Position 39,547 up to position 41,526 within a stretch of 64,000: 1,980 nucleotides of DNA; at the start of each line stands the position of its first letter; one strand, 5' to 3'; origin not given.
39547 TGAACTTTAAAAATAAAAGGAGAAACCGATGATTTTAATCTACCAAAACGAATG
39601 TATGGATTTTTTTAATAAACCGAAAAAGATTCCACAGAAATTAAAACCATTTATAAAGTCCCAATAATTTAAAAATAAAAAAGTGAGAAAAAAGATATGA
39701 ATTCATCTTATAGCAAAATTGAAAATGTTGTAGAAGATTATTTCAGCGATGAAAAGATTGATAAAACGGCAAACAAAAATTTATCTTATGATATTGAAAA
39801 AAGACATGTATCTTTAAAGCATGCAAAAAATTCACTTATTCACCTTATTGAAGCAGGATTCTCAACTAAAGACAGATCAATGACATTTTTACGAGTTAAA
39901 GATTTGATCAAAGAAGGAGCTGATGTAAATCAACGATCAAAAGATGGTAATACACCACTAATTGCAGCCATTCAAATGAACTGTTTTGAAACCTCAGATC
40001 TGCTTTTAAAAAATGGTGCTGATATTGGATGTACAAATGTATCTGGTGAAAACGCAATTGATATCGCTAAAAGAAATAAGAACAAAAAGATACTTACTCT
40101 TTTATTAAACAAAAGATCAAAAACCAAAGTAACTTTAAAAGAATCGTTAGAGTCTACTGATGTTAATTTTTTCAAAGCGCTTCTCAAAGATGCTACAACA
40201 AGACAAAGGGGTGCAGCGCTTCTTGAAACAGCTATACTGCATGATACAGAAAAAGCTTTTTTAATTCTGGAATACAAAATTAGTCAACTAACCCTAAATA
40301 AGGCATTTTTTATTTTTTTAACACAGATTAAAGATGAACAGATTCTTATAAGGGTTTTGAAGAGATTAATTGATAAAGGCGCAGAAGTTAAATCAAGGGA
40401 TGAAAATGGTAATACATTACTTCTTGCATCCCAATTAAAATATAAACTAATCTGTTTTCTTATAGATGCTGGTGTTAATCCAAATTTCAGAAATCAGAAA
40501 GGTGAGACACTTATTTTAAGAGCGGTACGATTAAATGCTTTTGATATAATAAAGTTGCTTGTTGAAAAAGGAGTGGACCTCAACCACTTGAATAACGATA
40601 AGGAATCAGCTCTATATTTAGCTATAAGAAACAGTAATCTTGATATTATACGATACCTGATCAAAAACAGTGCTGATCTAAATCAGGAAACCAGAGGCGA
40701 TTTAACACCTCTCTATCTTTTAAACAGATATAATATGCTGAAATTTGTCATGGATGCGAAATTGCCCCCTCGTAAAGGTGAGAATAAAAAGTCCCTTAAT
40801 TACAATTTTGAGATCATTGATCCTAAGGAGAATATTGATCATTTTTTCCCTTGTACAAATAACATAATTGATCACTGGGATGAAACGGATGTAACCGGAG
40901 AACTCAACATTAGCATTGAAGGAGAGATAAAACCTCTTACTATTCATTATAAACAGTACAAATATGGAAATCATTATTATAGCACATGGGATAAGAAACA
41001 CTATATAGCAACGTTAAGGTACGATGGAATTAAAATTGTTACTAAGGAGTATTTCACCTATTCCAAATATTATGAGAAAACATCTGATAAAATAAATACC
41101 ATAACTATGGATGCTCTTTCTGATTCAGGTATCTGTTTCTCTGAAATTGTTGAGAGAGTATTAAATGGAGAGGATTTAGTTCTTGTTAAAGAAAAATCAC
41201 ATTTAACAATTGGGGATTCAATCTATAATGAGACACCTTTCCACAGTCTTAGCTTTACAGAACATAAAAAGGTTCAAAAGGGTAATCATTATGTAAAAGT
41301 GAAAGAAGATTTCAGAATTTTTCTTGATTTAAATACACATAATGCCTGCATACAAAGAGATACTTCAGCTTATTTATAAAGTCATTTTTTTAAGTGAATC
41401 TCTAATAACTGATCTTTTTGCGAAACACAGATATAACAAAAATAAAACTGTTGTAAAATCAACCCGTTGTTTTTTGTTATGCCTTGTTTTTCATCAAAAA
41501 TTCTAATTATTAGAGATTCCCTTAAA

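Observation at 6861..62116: Dense family of MITE-like elements with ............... inverted termini and 4-bp AT-only target duplications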

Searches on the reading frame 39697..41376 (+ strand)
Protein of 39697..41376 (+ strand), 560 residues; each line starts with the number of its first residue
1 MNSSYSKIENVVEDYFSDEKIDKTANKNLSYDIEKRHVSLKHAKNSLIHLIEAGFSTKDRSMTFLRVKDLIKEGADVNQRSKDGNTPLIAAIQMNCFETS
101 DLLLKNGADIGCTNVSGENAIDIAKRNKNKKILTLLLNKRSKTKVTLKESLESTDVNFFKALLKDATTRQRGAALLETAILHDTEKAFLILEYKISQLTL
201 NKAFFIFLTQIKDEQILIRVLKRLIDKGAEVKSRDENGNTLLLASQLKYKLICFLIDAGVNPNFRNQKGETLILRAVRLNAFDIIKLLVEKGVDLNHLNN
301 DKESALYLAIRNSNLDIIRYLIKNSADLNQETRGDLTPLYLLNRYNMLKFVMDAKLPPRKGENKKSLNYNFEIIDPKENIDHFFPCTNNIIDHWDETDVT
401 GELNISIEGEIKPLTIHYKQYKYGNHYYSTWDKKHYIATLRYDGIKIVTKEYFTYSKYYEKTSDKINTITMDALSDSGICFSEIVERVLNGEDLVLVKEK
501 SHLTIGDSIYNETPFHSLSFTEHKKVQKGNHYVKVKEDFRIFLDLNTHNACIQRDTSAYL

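Call 50: find_homologous_proteins(query=window:39697-41376:+, max_evalue=1e-80)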
Query window:39697-41376:+ (560 aa): 2 proteins with E <= 1e-80 among 8000 candidates.
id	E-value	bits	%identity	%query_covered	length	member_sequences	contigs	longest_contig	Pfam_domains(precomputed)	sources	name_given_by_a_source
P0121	0.0e+0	1234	100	100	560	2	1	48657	PF13606.13,PF13857.13,PF12796.14,PF00023.37,PF13637.13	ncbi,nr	ncbi:MAG: hypothetical protein GY760_11695 [Deltaproteobacteria bacterium]|nr:hypothetical protein [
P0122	0.0e+0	1073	86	100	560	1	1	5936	PF13606.13,PF13857.13,PF12796.14,PF00023.37,PF13637.13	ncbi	-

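Call 51: find_encoding_contigs(protein=P0122, flank=6000, max_places=3)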
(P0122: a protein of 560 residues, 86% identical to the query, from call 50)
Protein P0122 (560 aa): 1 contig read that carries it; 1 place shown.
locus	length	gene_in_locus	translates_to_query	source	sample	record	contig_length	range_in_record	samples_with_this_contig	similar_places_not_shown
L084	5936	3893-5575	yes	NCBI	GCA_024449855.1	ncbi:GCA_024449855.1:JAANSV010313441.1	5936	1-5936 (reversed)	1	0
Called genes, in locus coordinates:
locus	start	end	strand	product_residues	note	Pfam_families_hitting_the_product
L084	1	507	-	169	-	?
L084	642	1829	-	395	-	PF07238:PilZ (weak)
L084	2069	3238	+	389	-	PF00155:Aminotran_1_2, PF12897:Asp_aminotransf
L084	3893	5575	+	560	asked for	PF00023:Ank (faint), PF12796:Ank_2, PF13857:Ank_5 (weak), PF13637:Ank_4 (weak), PF12796:Ank_2, PF13857:Ank_5 (weak), PF13637:Ank_4, PF13857:Ank_5, +1 more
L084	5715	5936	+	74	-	?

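Call 52: find_encoding_contigs(protein=P0121, flank=10000, max_places=3)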
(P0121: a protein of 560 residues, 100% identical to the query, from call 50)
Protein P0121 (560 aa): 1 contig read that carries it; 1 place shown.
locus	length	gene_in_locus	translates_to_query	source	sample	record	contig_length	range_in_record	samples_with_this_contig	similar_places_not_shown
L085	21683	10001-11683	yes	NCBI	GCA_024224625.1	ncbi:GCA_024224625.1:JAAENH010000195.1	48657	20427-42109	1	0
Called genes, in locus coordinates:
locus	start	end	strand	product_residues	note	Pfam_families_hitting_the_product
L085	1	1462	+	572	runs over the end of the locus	PF00654:Voltage_CLC, PF00571:CBS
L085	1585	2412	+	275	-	-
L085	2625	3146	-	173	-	PF00847:AP2 (faint)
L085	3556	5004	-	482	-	PF07730:HisKA_3, PF02518:HATPase_c (weak)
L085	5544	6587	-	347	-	PF00072:Response_reg, PF02518:HATPase_c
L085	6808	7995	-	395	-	PF07238:PilZ (weak)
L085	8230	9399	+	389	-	PF00155:Aminotran_1_2, PF12897:Asp_aminotransf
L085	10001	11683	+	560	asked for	PF00023:Ank (faint), PF12796:Ank_2, PF13606:Ank_3 (faint), PF13857:Ank_5 (weak), PF13637:Ank_4 (weak), PF12796:Ank_2, PF13637:Ank_4, PF13857:Ank_5 (weak)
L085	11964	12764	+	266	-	-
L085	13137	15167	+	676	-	PF12633:Adenyl_cycl_N, PF18765:Polbeta (faint), PF01295:Adenylate_cycl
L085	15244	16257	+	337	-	PF00072:Response_reg, PF13432:TPR_16 (weak), PF00515:TPR_1 (weak), PF13181:TPR_8 (weak), PF13414:TPR_11, PF14559:TPR_19 (weak), PF21033:RMD1-3, PF07719:TPR_2 (weak), +13 more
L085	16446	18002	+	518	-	PF08668:HDOD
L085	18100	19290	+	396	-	PF09986:DUF2225 (weak)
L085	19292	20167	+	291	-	PF08902:DUF1848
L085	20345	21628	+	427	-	PF00202:Aminotran_3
